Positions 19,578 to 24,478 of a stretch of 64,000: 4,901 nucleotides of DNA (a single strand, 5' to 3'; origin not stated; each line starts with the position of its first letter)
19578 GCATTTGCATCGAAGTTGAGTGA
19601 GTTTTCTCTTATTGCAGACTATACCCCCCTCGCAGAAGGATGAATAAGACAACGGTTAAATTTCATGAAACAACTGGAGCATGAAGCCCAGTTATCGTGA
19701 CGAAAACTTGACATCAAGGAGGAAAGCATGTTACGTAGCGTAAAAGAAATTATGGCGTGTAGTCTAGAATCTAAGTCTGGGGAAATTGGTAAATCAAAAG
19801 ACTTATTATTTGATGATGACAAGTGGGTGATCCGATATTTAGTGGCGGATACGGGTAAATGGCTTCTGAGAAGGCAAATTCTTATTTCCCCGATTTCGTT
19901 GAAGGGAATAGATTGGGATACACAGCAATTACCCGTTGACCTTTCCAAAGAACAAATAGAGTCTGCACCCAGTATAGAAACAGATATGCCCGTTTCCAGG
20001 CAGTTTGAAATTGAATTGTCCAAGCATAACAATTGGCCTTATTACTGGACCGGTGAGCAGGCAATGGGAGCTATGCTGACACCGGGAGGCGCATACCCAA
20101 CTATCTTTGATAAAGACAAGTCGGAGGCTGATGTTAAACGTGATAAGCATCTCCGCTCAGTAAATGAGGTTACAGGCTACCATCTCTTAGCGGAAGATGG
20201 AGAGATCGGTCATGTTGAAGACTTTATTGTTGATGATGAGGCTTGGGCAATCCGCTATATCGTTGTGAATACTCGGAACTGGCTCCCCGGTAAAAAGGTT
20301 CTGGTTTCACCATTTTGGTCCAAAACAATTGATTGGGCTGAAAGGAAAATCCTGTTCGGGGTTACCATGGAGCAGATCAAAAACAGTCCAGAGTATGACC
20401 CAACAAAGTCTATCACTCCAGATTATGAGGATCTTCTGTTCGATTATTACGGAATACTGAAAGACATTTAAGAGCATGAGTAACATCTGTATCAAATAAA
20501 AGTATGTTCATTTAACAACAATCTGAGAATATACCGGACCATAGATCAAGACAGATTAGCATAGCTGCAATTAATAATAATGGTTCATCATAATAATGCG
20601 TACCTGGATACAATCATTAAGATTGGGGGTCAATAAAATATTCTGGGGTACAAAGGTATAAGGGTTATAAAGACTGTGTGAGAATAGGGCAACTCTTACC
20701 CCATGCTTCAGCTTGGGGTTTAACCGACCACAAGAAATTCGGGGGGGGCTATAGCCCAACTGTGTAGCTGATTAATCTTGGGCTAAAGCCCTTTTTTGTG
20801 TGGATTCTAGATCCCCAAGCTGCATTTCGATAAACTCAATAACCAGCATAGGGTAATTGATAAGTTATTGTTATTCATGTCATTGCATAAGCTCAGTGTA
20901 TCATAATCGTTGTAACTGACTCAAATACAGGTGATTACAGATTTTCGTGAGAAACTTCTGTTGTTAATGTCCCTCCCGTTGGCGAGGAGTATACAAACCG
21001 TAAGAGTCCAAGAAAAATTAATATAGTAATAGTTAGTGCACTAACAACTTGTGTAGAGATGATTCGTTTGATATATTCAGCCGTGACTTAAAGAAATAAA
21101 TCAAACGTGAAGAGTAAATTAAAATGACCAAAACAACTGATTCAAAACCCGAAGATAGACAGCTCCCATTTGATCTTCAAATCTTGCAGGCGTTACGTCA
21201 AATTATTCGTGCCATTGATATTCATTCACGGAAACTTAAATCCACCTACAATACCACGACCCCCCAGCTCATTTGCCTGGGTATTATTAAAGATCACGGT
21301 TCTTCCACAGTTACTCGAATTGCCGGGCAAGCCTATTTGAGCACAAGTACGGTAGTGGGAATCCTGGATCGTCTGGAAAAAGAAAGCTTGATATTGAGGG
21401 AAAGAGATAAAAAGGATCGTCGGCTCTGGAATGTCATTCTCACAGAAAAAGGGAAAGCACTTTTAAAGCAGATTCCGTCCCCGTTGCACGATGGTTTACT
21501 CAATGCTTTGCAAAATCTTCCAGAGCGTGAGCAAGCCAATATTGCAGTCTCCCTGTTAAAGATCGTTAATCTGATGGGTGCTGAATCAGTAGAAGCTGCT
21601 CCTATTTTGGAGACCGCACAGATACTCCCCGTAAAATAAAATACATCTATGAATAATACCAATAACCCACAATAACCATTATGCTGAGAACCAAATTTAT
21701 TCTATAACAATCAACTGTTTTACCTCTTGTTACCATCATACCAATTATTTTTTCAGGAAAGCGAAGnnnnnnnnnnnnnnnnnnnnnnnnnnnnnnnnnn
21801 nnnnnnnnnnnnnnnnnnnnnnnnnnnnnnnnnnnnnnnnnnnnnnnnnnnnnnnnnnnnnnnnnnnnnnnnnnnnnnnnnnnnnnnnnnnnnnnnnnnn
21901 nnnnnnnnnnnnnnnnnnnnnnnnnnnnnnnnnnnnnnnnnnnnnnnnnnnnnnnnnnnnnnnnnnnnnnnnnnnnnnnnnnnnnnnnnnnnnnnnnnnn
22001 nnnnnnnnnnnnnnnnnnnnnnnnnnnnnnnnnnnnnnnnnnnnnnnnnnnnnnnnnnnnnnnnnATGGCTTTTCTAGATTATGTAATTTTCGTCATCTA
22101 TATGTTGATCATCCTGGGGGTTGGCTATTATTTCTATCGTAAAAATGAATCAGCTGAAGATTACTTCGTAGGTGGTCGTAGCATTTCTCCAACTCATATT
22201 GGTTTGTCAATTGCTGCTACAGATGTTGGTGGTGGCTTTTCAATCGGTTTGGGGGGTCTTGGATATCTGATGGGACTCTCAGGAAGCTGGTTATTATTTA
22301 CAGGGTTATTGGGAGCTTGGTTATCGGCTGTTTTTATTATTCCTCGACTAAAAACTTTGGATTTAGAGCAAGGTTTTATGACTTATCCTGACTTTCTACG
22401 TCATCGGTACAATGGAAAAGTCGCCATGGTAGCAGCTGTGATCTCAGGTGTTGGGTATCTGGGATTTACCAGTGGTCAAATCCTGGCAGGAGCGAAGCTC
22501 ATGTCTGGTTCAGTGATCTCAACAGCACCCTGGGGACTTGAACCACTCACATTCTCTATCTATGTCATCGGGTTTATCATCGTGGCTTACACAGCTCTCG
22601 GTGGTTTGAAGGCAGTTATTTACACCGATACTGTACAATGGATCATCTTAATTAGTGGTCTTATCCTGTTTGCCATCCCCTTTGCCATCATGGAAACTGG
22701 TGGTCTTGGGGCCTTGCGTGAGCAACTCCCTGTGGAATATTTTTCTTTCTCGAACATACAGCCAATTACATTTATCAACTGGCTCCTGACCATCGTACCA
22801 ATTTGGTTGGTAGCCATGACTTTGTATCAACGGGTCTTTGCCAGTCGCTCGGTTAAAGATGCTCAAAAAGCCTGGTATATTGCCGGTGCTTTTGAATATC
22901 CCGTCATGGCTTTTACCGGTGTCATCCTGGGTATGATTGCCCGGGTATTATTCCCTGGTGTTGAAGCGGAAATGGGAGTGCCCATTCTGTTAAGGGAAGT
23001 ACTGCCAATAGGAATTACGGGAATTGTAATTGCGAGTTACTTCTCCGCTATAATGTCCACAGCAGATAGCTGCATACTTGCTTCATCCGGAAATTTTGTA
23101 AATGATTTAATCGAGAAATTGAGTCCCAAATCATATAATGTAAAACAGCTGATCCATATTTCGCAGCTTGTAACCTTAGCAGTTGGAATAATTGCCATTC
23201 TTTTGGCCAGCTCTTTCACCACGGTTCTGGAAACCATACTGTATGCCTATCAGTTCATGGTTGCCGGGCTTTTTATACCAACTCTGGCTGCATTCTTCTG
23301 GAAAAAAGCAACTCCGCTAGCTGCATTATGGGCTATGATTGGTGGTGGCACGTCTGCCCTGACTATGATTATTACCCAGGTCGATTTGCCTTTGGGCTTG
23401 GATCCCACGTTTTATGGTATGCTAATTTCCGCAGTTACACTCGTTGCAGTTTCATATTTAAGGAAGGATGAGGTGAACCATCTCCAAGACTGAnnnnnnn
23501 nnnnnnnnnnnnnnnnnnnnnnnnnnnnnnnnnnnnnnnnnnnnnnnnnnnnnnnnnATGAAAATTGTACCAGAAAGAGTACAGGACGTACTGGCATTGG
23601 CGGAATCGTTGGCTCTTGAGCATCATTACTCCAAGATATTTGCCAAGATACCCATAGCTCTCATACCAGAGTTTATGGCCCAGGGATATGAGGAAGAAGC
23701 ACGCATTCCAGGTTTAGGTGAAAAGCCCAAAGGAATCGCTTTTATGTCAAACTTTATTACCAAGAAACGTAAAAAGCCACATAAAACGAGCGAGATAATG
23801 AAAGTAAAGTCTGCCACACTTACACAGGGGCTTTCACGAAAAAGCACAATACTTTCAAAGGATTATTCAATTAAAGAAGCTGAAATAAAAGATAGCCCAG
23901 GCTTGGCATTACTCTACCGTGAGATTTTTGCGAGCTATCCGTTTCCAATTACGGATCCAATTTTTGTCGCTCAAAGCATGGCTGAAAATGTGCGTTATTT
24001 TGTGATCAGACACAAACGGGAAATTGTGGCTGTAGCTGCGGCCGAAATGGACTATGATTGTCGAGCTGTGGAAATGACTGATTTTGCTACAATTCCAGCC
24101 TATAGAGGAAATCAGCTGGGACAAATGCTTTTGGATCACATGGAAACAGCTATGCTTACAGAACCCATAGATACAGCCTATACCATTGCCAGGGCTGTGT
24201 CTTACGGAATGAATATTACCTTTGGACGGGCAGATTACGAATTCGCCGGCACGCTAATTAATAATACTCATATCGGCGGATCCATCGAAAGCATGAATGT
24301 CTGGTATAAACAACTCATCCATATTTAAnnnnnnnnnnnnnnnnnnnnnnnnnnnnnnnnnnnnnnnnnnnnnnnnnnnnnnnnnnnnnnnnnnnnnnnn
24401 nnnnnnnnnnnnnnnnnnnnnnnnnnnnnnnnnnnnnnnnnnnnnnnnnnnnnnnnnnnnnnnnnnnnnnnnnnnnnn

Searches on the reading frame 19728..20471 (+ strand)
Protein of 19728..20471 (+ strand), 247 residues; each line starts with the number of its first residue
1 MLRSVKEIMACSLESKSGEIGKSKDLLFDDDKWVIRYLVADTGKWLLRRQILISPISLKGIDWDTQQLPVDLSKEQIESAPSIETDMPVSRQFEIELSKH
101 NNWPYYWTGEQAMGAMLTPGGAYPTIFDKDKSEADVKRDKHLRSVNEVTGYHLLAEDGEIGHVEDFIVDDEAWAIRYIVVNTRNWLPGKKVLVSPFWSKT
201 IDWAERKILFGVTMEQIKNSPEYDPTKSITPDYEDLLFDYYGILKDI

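Call 3: search_protein_families(library=pfam, proteins=[window:19728-20471:+], max_evalue=0.01)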
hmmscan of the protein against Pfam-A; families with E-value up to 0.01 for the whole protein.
window:19728-20471:+ (247 aa): 1 family
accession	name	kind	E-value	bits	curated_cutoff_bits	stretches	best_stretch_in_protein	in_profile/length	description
PF05239.21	PRC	-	9.8e-09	35.5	21.2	1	146-194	7-56/78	PRC-barrel domain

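Call 4: search_protein_families(library=ncbifam, proteins=[window:19728-20471:+], max_evalue=0.01)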
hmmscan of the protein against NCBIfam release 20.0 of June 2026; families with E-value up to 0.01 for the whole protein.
window:19728-20471:+ (247 aa): 1 family
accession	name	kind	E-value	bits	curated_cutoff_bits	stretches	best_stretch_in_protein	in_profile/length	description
TIGR01150.2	puhA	equivalog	2.3e-09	37.1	200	1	146-242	149-247/262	photosynthetic reaction center subunit H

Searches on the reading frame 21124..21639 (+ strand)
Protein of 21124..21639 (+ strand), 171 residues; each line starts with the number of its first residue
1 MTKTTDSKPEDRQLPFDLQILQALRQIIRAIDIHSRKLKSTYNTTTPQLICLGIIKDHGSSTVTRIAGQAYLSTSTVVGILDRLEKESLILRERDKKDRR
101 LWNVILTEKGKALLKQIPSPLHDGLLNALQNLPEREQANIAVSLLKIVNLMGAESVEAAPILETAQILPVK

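Call 3: search_protein_families(library=pfam, proteins=[window:21124-21639:+], max_evalue=0.01)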
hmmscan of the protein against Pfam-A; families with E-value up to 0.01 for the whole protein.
window:21124-21639:+ (171 aa): 6 families
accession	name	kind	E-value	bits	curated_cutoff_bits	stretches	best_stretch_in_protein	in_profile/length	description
PF01047.28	MarR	-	3.1e-13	49.8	24.6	1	45-100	2-57/59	MarR family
PF22381.2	Staph_reg_Sar_Rot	-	1.3e-08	35.2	27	1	37-117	5-85/85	Transcriptional regulator SarA/Rot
PF12802.13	MarR_2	-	1.7e-07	31.8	27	1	44-100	3-60/61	MarR family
PF13463.12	HTH_27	-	2.6e-05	24.8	22.2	1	46-110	3-68/68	Winged helix DNA-binding domain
PF14947.12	HTH_45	-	3.2e-05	24.3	25.5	1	54-117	14-69/77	Winged helix-turn-helix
PF13412.12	HTH_24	-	0.0042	17.1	21.9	0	52-90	9-47/48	Winged helix-turn-helix DNA-binding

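Call 4: search_protein_families(library=ncbifam, proteins=[window:21124-21639:+], max_evalue=0.01)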
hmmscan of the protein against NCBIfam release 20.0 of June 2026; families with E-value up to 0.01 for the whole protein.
window:21124-21639:+ (171 aa): 18 families
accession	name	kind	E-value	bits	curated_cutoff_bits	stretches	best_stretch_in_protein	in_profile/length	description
TIGR02337.1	HpaR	equivalog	3.3e-10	39.9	121.2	1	39-119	21-101/130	homoprotocatechuate degradation operon regulator HpaR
NF052638.1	TransRegOhrRVib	equivalog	4e-10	39.6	200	1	13-116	4-107/141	transcriptional regulator OhrR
NF041230.1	BagL_FevM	exception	1.1e-09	38.5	230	1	42-119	36-113/145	MarR family transcriptional regulator BagL/FevM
NF053777.1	Saro0803TransReg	equivalog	3.1e-08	33.4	200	1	27-117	18-108/140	Saro_0803 family transcriptional regulator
NF050133.1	TransRegFabT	equivalog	3.4e-08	33.9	200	1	50-146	33-129/138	fatty acid biosynthesis transcriptional regulator FabT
NF008122.0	PRK10870.1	equivalog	6.6e-08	32.5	157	1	76-148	87-159/176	transcriptional repressor MprA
TIGR01889.1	Staph_reg_Sar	paralog_domain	2.1e-07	31.2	62.6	1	26-116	5-99/109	staphylococcal accessory regulator family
NF045593.1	bilirub_TF_BilQ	equivalog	7.2e-07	29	125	1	55-148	39-132/135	bilirubin utilization transcriptional regulator BilQ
NF002926.0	PRK03573.1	equivalog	6.6e-06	26.1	120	1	64-141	50-127/144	transcriptional regulator SlyA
TIGR04472.1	reg_rSAM_mob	hypoth_equivalog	8.1e-06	25.9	240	1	61-115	46-100/141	radical SAM mobile pair system MarR family transcriptional regulator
NF053610.1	Sso10a_fam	subfamily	0.00027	20.9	60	1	59-114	17-64/64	Sso10a family chromatin protein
NF010349.0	PRK13777.1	equivalog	0.00055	19.3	153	1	16-117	16-117/190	HTH-type transcriptional regulator Hpr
NF053814.1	teico_TcaR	equivalog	0.0007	19.7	170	1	36-148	28-141/151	MarR family transcriptional regulator TcaR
NF038251.1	AdcR_fam_Zn_TF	equivalog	0.0017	18.6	175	1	40-116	30-105/143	zinc-dependent MarR family transcriptional regulator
TIGR01884.1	cas_HTH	subfamily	0.0031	16.9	60.2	1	31-99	129-194/202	CRISPR-associated CARF protein Csa3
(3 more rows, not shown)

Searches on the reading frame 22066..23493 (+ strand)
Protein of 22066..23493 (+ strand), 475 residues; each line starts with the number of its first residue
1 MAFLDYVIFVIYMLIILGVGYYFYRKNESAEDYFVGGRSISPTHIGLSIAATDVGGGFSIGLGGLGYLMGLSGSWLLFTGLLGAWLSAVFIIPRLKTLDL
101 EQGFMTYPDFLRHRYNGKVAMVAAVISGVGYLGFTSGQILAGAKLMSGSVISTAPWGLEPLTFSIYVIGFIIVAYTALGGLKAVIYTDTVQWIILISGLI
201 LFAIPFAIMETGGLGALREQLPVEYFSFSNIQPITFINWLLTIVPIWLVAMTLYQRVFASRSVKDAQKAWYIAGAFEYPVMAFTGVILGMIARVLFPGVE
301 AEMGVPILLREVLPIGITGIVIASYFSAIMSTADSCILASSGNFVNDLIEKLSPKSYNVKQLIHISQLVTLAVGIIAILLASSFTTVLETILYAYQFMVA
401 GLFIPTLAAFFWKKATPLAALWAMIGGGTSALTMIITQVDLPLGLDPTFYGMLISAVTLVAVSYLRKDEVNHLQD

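Call 25: search_protein_families(library=pfam, proteins=[window:22066-23493:+], max_evalue=0.001)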
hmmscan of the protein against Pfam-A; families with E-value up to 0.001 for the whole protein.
window:22066-23493:+ (475 aa): 1 family
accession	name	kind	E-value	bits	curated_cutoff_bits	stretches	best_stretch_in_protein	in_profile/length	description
PF00474.23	SSF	-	6.5e-46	157.4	22.8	1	33-427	1-406/406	Sodium:solute symporter family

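Call 27: search_protein_families(library=ncbifam, proteins=[window:22066-23493:+], max_evalue=0.001)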
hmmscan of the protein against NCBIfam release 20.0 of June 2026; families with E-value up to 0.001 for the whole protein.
window:22066-23493:+ (475 aa): 10 families
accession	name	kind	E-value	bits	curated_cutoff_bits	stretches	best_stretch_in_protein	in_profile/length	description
TIGR02121.1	Na_Pro_sym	equivalog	2.1e-49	168.5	515.5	1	6-471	4-474/488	sodium/proline symporter PutP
TIGR00813.1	sss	superfamily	6.9e-48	163.7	184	1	33-427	1-411/411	sodium/solute symporter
TIGR02119.1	panF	equivalog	9.5e-35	120.5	328.05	1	9-464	7-466/471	sodium/pantothenate symporter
NF007790.0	PRK10484.1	equivalog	1.4e-33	116.6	401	1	3-438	3-456/527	solute:sodium symporter family transporter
NF011948.0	PRK15419.1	equivalog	4.9e-29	101.6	955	1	7-473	9-480/502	sodium/proline symporter PutP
TIGR03648.1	Na_symport_lg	subfamily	5.3e-24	84.6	320.75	2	7-212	3-196/547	VC_2705 family sodium/solute symporter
NF058657.1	MncbAcdTpMctC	equivalog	2.1e-19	69.4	670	2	4-218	7-215/527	monocarboxylic acid transporter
NF009135.0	PRK12488.1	subfamily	1.6e-08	33.6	850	1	6-204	35-223/549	cation/acetate symporter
NF006903.2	PRK09395.1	subfamily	8.2e-08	31.1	750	1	7-436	39-480/552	cation/acetate symporter ActP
TIGR02711.1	symport_actP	equivalog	0.00012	20.9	1099.25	1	6-204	35-223/549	cation/acetate symporter ActP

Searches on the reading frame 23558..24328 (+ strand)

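Call 25: search_protein_families(library=pfam, proteins=[window:23558-24328:+], max_evalue=0.001)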
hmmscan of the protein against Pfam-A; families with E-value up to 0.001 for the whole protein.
window:23558-24328:+ (256 aa): 2 families
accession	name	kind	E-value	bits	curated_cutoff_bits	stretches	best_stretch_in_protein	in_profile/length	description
PF00583.31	Acetyltransf_1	-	2.6e-07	31.4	20.7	1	120-202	5-91/116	Acetyltransferase (GNAT) family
PF13508.13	Acetyltransf_7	-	5.6e-06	27.1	27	1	144-199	2-57/84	Acetyltransferase (GNAT) domain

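Call 27: search_protein_families(library=ncbifam, proteins=[window:23558-24328:+], max_evalue=0.001)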
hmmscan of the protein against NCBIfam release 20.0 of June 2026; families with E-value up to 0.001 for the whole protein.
window:23558-24328:+ (256 aa): 2 families
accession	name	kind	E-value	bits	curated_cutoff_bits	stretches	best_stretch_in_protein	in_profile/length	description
TIGR03827.1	GNAT_ablB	equivalog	2.2e-81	273.2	205.1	1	1-253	16-266/266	putative beta-lysine N-acetyltransferase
TIGR01575.1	rimI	equivalog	1.2e-05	25.4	86.4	1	126-200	12-85/132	ribosomal protein S18-alanine N-acetyltransferase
